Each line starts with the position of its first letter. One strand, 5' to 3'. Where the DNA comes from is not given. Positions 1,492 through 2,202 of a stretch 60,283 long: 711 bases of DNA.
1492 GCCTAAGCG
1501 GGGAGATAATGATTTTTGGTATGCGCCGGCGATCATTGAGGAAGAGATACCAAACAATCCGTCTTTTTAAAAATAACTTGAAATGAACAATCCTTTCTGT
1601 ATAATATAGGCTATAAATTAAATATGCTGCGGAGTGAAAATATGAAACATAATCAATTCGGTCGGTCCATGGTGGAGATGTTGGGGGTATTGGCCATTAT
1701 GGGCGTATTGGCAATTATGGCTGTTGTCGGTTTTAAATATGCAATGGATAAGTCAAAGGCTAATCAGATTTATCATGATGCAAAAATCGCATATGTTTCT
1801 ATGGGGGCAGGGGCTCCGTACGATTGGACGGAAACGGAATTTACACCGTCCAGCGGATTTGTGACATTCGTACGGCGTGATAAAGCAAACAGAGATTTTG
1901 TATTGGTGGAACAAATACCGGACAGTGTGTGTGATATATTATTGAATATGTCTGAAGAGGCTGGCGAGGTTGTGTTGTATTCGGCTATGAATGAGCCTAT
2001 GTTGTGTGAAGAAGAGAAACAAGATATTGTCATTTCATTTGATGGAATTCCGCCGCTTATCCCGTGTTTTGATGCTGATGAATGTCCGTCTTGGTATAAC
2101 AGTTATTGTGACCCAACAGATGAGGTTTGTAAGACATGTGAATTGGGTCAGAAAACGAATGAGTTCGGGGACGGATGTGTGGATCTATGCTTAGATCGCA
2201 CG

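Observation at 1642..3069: Large cysteine-rich protein family with type IV pilin-like class III signal peptides: six members in 60 kb, no assembly machinery nearby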

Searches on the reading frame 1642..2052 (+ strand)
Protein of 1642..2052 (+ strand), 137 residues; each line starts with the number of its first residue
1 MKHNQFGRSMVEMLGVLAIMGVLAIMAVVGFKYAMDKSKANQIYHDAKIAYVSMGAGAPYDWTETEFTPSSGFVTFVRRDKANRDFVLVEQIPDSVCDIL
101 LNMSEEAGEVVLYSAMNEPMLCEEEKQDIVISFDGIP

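Call 42: predict_structure(alignment_id=A3)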
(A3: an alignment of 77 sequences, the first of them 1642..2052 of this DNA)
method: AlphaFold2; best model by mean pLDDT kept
length: 137 residues; sequences in the alignment: 77
mean_pLDDT: 85.6   pTM: 0.73
mean pLDDT of the five models: 85.6, 84.7, 84.7, 84.4, 82.1
residues with pLDDT >= 90: 62; 70-90: 61; 50-70: 13; < 50: 1
segments of 3 or more residues with pLDDT < 50: none
pLDDT, mean of each block of 10 residues (from residue 1): 59 87 92 93 91 79 86 89 88 93 86 88 91 74
secondary structure, 60 per line:
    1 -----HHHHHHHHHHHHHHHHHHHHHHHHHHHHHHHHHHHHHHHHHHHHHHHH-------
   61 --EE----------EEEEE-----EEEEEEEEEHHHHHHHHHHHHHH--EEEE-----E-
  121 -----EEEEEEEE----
elements in order: H6-53 E75-79 E85-93 H94-107 E110-113 E126-133
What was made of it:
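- On Type IV pilin / class III signal peptide (PF07963 N_methyl, TIGR02532): The AF2 helix spans residues 6-53 (call 42).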

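Call 45: fold_search(model_id=the predicted structure, library=pdb)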
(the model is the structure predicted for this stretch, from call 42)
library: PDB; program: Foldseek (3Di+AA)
matches with E <= 10: 682; with E <= 0.001: 0
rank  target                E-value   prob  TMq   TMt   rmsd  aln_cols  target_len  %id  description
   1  9iuf_A                8.3e-03  1.00  0.60  0.42   5.4       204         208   12  Cryo-EM structure of the type IVb pilus from enterotoxigenic Escherichia coli (released 2025-05-28)
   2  8uhf_E                3.3e-02  0.96  0.49  0.39   7.1       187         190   13  Cryo-EM of Vibrio cholerae toxin co-regulated pilus - asymmetric reconstruction (released 2023-12-06)
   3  3s0t_A                4.5e-02  0.89  0.42  0.34   6.3       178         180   10  Crystal structure of the CofA Type IV pilin subunit from enterotoxigenic E. coli (released 2012-04-11)
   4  3fhu_A                4.8e-02  0.85  0.36  0.34   8.4       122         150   19  Crystal structure of type IV b pilin from Salmonella typhi (released 2009-10-20)
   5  3vor                  1.0e-01  0.77  0.41  0.33   6.3       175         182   10  Crystal Structure Analysis of the CofA (released 2012-09-26)
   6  6yll_A                1.1e-01  0.69  0.33  0.18   5.9        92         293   12  Biochemical, Cellular and Structural Characterization of Novel ERK3 Inhibitors (released 2020-09-23)
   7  4ddq_E                1.8e-01  0.28  0.24  0.09   6.7        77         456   13  Structural plasticity of the Bacillus subtilis GyrA homodimer (released 2013-02-13)
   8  4ddq_D                1.8e-01  0.25  0.23  0.08   6.4        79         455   14  Structural plasticity of the Bacillus subtilis GyrA homodimer (released 2013-02-13)
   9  6ocv_MODEL_1_A        1.8e-01  0.15  0.24  0.19  13.1       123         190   11  Solution structure of the H-NOX protein from Shewanella woodyi in the Fe(II)CO ligation state (released 2020-05-06)
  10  3hrv_B                2.1e-01  0.63  0.43  0.36   5.8       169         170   11  Crystal structure of TcpA, a Type IV pilin from Vibrio cholerae El Tor biotype (released 2010-06-16)
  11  3s0t_B                2.1e-01  0.60  0.41  0.34   6.5       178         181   10  Crystal structure of the CofA Type IV pilin subunit from enterotoxigenic E. coli (released 2012-04-11)
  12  9qoy_A                2.3e-01  0.41  0.32  0.19   9.8       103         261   14  Pseudomonas aeruginosa APH(3")-IIb - Wild Type (released 2026-04-08)
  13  2gpr                  2.3e-01  0.11  0.12  0.11  11.4        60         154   15  GLUCOSE PERMEASE IIA FROM MYCOPLASMA CAPRICOLUM (released 1998-08-12)
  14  2c0j_A                2.3e-01  0.09  0.18  0.16  14.8       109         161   16  Crystal structure of the bet3-trs33 heterodimer (released 2006-02-07)
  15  5npk_D                2.4e-01  0.14  0.23  0.06  10.9        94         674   14  1.98A STRUCTURE OF THIOPHENE1 WITH S.AUREUS DNA GYRASE AND DNA (released 2017-07-12)
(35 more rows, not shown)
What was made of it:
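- On Type IVb pilin fold (TcpA / CofA / PilS / bundlin): The Foldseek top 5 are all T4b pilins (call 45).
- Foldseek top hits are CofA 9iuf (prob 1.00, TMq 0.60), TcpA 8uhf (0.96), CofA 3s0t, S. Typhi PilS 3fhu and CofA 3vor (calls 42, 45). A full pilin head (calls 42, 45) is unnecessary for a simple export tag.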

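Call 63: search_solved_structures(query=A5, max_evalue=10, show_alignments=2)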
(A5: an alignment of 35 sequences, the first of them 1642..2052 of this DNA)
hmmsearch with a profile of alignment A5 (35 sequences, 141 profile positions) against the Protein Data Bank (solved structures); distinct sequences matched with E-value up to 10: 15.
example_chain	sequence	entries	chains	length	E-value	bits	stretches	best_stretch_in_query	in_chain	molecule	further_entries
8uhf_A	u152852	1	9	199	0.00013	25.4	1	11-112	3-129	Toxin co-regulated pilin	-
8tob_GA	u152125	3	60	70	0.00047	23.6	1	11-69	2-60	Fimbrial protein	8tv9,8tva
9egp_A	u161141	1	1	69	0.0085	19.5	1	4-41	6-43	Geopilin domain 1 protein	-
7tgg_A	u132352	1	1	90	0.01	19.2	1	4-59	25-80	Geopilin domain 1 protein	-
8tum_e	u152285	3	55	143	0.011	19.1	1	11-88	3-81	Type IV major pilin protein PilA | Pilin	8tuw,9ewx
1oqw_A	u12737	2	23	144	0.02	18.3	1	11-68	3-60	Fimbrial protein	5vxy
2m7g_A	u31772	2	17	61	0.034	17.5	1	11-60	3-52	Geopilin domain 1 protein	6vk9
9iuf_A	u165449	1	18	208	0.036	17.4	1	10-63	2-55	CFA/III pilin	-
3sok_A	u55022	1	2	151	0.037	17.4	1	11-63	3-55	Fimbrial protein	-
9laa_A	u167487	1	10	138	0.1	15.9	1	2-39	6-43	Type IV pilin protein PilA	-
2hi2_A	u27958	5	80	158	0.25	14.7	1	11-99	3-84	Fimbrial protein | PilA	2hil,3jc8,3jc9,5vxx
8p3b_A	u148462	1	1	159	0.31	14.4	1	11-99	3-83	Fimbrial protein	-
1ay2_A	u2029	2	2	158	0.52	13.7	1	11-77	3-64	TYPE 4 PILIN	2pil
36qu_H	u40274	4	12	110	0.58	13.5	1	40-115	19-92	V-type proton ATPase subunit G1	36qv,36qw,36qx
5kua_A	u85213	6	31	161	0.65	13.4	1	11-102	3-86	pilin | Neisseria meningitidis PilE variant SB-GATDH | Neisseria meningitidis PilE, SB-DATDH variant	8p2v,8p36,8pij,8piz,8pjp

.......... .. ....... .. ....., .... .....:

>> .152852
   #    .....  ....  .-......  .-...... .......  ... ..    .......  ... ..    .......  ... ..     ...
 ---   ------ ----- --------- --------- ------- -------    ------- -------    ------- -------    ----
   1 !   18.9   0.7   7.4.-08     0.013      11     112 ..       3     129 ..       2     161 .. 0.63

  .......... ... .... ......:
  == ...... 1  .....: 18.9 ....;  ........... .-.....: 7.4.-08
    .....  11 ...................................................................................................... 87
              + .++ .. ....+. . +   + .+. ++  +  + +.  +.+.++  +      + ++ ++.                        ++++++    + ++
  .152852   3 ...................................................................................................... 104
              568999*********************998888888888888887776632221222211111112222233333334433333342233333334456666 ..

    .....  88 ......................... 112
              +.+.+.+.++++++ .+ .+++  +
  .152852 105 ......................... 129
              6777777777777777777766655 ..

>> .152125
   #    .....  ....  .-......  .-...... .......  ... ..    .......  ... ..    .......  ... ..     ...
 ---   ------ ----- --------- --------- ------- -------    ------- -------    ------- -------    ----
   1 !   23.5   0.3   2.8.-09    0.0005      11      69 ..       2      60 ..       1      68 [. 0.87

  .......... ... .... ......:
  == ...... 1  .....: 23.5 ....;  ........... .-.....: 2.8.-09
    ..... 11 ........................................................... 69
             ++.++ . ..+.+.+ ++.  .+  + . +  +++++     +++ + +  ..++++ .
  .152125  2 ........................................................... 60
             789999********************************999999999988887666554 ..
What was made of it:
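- Closest known: PilS / bundlin. Same: The head fold and the position of the first disulfide Cys agree (calls 45, 63).
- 13 of 15 hits are type IV pilins (call 63).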

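Call 67: search_protein_representatives(alignment_id=A5)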
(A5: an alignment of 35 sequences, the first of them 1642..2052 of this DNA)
Query: 35 sequences, 141 profile positions. Proteins with E-value up to 0.001 (for the whole library): 6467; up to 1e-10: 5216; up to 1e-30: 458. The best 150 are listed.
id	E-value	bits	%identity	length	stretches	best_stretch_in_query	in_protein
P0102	2.6e-41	157.3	-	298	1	2-140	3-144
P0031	2.6e-41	157.3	-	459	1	4-140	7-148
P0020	3.4e-41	157.0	-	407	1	2-140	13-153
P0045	7.4e-41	155.8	-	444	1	2-140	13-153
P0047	5.0e-40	153.2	-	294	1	2-141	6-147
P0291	8.3e-40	152.4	-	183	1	4-135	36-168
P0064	9.6e-40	152.2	-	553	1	4-140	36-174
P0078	1.4e-39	151.7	-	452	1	2-140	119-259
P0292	3.2e-39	150.5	-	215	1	2-140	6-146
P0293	3.9e-39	150.2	-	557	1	3-140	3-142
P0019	5.2e-39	149.9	-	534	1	2-140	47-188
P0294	5.4e-39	149.8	-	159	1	4-140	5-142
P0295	6.8e-39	149.5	-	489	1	4-140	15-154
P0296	7.2e-39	149.4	-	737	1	2-140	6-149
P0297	7.7e-39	149.3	-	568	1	2-141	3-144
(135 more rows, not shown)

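Call 71: search_dna_similar(query=window:1642-2052:+, collection=plasmids, mode=protein, max_evalue=0.01, max_rows=15)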
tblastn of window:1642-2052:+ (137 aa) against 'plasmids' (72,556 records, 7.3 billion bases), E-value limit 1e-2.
No match.
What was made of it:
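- Tried and rejected: The head domain has no match in 72,556 plasmids (call 71).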
